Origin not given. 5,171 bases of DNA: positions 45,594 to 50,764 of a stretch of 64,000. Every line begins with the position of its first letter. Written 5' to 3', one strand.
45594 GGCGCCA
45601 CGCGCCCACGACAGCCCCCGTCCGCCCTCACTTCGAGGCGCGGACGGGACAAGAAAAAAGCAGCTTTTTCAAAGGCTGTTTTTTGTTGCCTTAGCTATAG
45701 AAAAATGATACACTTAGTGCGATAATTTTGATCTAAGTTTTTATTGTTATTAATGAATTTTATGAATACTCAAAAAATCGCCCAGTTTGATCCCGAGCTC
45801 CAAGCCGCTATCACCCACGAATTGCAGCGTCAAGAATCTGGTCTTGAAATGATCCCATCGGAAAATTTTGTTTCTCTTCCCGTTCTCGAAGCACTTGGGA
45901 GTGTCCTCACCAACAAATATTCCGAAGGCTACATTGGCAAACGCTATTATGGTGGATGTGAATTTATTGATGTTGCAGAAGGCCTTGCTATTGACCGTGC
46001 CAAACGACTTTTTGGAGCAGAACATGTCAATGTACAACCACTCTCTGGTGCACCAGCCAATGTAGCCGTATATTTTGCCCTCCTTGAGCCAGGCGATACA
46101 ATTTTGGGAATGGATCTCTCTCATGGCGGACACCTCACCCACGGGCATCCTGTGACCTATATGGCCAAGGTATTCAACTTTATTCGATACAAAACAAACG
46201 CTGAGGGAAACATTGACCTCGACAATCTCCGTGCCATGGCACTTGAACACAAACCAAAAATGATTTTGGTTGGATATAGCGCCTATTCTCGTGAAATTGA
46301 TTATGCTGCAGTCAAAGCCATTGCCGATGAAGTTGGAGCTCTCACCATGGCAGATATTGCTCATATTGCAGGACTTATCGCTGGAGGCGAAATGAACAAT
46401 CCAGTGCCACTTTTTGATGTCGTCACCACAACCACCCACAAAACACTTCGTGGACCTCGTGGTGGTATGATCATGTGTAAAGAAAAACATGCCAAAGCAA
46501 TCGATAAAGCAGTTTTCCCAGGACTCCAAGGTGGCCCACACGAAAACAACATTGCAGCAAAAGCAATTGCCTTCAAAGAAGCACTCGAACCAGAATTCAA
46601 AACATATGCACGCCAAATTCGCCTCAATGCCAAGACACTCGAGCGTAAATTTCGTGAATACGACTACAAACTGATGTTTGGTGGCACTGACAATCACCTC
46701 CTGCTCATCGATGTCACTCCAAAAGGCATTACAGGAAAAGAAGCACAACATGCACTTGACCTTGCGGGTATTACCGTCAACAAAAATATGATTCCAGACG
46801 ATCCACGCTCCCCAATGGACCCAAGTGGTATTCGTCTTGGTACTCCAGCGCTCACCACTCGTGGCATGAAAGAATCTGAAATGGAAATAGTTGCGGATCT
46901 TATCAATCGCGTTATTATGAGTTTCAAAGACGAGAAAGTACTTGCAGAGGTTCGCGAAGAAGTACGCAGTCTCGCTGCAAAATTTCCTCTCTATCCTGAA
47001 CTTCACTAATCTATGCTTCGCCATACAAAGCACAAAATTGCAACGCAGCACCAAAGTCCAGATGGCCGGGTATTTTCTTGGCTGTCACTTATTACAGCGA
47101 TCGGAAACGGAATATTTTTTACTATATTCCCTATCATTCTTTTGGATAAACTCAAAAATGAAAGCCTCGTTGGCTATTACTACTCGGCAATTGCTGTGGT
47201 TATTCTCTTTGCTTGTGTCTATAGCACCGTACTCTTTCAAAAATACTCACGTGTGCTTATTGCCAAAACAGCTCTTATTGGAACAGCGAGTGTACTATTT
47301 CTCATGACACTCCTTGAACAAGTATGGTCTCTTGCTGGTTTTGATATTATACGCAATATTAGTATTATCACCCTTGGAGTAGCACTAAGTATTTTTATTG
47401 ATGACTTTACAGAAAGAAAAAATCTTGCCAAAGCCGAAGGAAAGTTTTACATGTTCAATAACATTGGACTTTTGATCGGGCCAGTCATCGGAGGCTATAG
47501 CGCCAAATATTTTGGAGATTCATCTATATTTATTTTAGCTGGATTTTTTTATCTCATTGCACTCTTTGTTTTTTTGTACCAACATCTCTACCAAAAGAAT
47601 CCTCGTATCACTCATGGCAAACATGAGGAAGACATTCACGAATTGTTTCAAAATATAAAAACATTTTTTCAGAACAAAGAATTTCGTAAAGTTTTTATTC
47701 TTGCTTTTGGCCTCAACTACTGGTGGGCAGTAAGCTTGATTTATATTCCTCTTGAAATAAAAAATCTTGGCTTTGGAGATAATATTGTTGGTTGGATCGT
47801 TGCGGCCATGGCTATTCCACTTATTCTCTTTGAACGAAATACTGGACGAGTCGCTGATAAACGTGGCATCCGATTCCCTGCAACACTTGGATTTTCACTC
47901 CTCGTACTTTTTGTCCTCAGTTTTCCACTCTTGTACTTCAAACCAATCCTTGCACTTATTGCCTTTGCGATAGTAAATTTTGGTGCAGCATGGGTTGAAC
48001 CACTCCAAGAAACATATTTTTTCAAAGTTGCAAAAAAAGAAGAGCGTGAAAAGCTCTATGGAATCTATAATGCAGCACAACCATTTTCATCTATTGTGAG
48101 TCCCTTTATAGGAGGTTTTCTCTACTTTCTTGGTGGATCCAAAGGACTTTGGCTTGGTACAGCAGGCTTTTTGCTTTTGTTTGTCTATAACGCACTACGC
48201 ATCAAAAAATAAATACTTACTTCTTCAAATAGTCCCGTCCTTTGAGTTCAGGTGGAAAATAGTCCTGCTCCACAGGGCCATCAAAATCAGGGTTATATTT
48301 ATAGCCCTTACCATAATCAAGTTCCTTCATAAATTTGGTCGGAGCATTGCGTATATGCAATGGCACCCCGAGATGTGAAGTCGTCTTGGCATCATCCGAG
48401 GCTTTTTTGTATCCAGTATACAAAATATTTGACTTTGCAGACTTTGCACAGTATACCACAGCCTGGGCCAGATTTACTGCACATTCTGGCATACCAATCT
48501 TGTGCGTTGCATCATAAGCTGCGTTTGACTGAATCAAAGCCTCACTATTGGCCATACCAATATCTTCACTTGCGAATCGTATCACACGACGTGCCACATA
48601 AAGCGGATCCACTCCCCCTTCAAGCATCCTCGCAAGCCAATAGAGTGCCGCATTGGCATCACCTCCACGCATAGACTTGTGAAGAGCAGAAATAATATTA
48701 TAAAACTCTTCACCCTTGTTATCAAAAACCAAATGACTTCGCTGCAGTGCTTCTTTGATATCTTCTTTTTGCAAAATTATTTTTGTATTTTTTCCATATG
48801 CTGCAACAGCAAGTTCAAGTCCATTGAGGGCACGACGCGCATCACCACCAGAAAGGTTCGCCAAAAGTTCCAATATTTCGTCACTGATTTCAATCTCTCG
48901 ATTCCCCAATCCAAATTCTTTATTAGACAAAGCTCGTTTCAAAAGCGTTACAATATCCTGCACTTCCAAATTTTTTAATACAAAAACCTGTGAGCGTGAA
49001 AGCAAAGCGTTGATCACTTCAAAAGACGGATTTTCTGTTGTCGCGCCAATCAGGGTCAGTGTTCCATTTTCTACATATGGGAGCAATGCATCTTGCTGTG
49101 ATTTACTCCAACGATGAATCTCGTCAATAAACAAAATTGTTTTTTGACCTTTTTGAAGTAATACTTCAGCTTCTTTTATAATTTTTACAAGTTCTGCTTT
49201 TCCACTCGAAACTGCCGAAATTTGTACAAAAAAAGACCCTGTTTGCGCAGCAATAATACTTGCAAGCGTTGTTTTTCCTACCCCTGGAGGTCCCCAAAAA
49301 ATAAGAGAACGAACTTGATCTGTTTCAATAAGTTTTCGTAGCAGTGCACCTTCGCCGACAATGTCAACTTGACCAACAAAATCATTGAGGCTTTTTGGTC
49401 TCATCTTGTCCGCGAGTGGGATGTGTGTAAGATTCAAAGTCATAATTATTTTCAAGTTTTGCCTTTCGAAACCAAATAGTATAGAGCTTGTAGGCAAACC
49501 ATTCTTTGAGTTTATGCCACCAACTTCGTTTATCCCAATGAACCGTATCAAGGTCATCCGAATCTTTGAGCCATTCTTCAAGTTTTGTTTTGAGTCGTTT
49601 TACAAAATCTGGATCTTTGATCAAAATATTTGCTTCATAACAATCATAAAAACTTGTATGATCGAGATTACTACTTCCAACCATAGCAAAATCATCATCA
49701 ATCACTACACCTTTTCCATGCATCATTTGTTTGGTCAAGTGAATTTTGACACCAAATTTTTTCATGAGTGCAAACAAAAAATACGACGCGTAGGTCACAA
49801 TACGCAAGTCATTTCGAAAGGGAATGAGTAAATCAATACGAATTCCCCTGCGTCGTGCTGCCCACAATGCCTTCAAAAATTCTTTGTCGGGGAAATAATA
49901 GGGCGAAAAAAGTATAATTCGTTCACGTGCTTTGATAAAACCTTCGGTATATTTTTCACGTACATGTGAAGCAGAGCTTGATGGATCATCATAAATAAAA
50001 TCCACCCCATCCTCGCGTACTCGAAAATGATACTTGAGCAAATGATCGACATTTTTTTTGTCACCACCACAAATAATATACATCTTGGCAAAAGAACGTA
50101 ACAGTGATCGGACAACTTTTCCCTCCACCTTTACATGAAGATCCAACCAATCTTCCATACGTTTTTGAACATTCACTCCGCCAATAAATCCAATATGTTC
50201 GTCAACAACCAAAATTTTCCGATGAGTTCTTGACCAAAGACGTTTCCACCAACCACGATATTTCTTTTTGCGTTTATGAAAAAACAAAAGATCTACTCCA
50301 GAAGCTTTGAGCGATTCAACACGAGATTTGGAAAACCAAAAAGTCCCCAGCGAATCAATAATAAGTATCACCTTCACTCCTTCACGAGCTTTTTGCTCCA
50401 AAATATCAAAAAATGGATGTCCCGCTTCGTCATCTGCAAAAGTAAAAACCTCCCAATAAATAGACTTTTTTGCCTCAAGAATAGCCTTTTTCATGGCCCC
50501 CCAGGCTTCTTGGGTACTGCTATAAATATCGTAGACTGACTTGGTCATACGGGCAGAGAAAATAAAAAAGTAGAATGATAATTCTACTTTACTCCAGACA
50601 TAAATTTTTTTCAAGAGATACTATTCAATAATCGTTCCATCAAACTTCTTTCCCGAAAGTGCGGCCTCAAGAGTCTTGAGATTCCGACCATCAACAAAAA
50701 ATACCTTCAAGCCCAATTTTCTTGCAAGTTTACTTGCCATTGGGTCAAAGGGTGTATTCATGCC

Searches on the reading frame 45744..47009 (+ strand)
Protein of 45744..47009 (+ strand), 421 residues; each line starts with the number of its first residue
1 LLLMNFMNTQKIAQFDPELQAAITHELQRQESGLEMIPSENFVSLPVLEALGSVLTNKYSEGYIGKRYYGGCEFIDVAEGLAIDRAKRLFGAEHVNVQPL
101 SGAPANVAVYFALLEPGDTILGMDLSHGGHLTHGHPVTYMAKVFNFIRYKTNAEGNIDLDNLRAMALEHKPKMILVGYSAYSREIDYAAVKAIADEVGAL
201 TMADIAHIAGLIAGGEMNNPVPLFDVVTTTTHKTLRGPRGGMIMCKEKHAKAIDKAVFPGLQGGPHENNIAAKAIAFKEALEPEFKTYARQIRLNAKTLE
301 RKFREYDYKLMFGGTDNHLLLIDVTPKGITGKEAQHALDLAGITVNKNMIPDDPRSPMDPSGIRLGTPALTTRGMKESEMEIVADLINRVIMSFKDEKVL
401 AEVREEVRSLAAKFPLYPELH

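Call 32: search_protein_families(library=pfam, proteins=[window:45744-47009:+], max_evalue=0.001)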
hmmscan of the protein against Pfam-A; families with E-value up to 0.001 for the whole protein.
window:45744-47009:+ (421 aa): 3 families
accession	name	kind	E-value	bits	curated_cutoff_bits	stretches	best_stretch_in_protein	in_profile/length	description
PF00464.25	SHMT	-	1.4e-156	521.5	27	1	13-387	2-399/399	Serine hydroxymethyltransferase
PF00155.27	Aminotran_1_2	-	1.5e-07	31.4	19.7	1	93-338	64-322/361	Aminotransferase class I and II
PF01212.27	Beta_elim_lyase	-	2.6e-05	24.2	27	1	84-256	39-215/288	Beta-eliminating lyase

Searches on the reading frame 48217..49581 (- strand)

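Call 32: search_protein_families(library=pfam, proteins=[window:48217-49581:-], max_evalue=0.001)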
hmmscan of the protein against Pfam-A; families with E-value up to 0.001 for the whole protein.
window:48217-49581:- (454 aa): 13 families
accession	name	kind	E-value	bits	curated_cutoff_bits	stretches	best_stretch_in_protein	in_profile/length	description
PF12002.13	MgsA_C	-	1.8e-55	187.8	27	1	306-452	1-148/167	MgsA AAA+ ATPase C terminal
PF16193.11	AAA_assoc_2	-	2.5e-27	95.4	34.3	1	227-305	2-81/81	AAA C-terminal domain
PF00004.35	AAA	-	1.3e-16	61.6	21.2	1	93-201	1-127/131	ATPase family associated with various cellular activities (AAA)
PF05496.18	RuvB_N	-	7.8e-16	58.7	27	1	60-178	1-116/159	Holliday junction DNA helicase RuvB P-loop domain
PF07728.20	AAA_5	-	5e-08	33.5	22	1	93-183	2-103/139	AAA domain (dynein-related subfamily)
PF00158.32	Sigma54_activat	-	1e-05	25.8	20.2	1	141-190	88-138/168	Sigma-54 interaction domain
PF13173.12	AAA_14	-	1.9e-05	25.1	27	1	93-201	5-119/129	AAA domain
PF07724.20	AAA_2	-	2.1e-05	25.1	27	1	90-176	3-105/166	AAA domain (Cdc48 subfamily)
PF20720.3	nSTAND3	-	5.9e-05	23.2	27.2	1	89-155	16-74/155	Novel STAND NTPase 3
PF13191.12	AAA_16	-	7.7e-05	23.7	32.6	0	87-121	21-58/167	AAA ATPase domain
PF13401.12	AAA_22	-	0.00029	21.6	27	0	91-164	6-84/130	AAA domain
PF01078.27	Mg_chelatase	-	0.00073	19.4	20.3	0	92-111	24-43/207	Magnesium chelatase, subunit ChlI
PF06068.19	TIP49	-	0.00078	19.2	23.8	0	59-149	16-107/347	TIP49 P-loop domain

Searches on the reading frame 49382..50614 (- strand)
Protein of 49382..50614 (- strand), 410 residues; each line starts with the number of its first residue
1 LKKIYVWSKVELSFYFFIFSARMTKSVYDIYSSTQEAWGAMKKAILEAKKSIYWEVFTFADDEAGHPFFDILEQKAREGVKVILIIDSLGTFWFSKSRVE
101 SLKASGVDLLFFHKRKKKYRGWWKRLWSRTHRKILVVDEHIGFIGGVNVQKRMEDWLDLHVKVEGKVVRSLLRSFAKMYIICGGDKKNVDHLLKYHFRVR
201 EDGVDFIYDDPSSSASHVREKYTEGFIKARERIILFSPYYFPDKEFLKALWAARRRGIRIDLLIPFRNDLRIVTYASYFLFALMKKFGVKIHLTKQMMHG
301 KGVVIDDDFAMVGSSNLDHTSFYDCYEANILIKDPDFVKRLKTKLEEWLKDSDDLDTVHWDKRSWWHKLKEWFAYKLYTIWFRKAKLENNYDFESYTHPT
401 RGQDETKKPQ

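Call 32: search_protein_families(library=pfam, proteins=[window:49382-50614:-], max_evalue=0.001)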
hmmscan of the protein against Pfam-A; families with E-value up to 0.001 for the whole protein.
window:49382-50614:- (410 aa): 2 families
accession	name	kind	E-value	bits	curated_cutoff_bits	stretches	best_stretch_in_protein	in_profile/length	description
PF13091.12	PLDc_2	-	5.9e-37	126.9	27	2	228-347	7-130/132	PLD-like domain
PF00614.28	PLDc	-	3.2e-12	46.3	21.9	2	298-319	5-26/28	Phospholipase D Active site motif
